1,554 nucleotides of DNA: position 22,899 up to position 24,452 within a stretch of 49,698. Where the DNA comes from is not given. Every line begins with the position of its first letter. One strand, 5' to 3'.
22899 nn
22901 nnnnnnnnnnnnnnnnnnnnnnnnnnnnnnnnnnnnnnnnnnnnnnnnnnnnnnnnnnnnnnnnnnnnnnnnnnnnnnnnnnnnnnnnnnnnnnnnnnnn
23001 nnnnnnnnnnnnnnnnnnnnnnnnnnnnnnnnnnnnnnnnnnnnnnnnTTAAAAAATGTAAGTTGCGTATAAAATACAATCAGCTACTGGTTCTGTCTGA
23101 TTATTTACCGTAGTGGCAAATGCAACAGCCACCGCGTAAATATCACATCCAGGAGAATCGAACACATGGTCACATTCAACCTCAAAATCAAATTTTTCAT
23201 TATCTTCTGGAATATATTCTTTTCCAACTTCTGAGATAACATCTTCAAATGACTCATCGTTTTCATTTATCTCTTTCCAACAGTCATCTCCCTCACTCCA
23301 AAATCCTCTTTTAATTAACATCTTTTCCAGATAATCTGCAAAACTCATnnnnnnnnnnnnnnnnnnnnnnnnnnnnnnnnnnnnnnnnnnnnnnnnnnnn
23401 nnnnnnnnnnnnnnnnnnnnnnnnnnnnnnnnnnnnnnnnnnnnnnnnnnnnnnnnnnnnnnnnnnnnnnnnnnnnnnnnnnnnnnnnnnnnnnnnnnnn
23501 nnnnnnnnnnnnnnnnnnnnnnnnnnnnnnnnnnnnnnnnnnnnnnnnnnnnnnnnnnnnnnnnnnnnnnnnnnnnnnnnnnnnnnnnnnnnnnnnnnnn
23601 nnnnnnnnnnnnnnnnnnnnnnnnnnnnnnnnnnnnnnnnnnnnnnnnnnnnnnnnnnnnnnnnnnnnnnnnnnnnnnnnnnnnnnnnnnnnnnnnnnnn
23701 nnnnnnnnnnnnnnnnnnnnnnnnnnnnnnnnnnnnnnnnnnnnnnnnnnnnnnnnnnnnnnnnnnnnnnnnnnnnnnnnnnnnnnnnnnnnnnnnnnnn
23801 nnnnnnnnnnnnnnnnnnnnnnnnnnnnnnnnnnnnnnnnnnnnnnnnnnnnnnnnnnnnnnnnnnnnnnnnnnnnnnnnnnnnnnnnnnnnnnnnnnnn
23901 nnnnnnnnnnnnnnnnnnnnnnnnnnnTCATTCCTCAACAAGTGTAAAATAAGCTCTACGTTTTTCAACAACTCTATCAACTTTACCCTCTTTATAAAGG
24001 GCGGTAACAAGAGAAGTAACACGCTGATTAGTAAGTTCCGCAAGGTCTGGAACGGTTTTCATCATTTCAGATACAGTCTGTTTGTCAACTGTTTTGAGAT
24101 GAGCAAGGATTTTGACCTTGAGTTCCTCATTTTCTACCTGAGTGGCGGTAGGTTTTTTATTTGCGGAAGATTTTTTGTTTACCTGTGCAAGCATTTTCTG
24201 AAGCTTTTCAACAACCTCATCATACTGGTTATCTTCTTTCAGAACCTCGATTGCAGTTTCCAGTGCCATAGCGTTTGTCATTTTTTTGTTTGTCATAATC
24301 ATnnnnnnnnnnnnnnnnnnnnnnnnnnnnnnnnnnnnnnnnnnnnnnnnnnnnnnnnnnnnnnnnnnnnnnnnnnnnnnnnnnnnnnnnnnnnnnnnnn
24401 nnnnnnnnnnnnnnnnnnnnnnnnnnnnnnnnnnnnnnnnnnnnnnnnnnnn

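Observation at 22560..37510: Seven copies of a regulatory cassette: operator-like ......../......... repeats, an antisense consensus promoter, a conserved GC-rich hairpin RNA and a terminator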

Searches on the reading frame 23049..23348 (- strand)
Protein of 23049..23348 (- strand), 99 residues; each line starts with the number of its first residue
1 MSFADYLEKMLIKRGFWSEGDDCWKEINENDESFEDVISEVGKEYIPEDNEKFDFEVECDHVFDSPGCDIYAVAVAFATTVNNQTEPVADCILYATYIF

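Call 38: search_protein_families(library=pfam, proteins=[window:23049-23348:-], max_evalue=0.01)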
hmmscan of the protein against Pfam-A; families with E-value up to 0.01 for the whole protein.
window:23049-23348:- (99 aa): 1 family
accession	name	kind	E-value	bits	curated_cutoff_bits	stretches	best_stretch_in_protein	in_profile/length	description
PF03478.24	Beta-prop_KIB1-4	-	0.0082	16.1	27.4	1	16-61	96-134/242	KIB1-4 beta-propeller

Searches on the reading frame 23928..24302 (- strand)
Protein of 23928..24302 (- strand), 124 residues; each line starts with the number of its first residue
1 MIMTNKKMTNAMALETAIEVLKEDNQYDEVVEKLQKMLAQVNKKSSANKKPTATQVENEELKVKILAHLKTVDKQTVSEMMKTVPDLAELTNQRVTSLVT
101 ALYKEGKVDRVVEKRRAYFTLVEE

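Call 38: search_protein_families(library=pfam, proteins=[window:23928-24302:-], max_evalue=0.01)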
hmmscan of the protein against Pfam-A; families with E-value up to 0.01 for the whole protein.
window:23928-24302:- (124 aa): 2 families
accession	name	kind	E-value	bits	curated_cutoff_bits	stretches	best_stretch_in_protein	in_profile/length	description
PF10851.13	DUF2652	-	0.0065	16.9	22.1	0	24-83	34-97/118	Protein of unknown function (DUF2652)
PF18041.7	MapZ_EC1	-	0.0093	16.7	33.1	0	4-71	38-104/129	MapZ extracellular domain 1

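Call 82: search_protein_families(library=phrogs, proteins=[window:23928-24302:-], max_evalue=0.001)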
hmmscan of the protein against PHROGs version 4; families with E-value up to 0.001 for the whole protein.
window:23928-24302:- (124 aa): 0 families
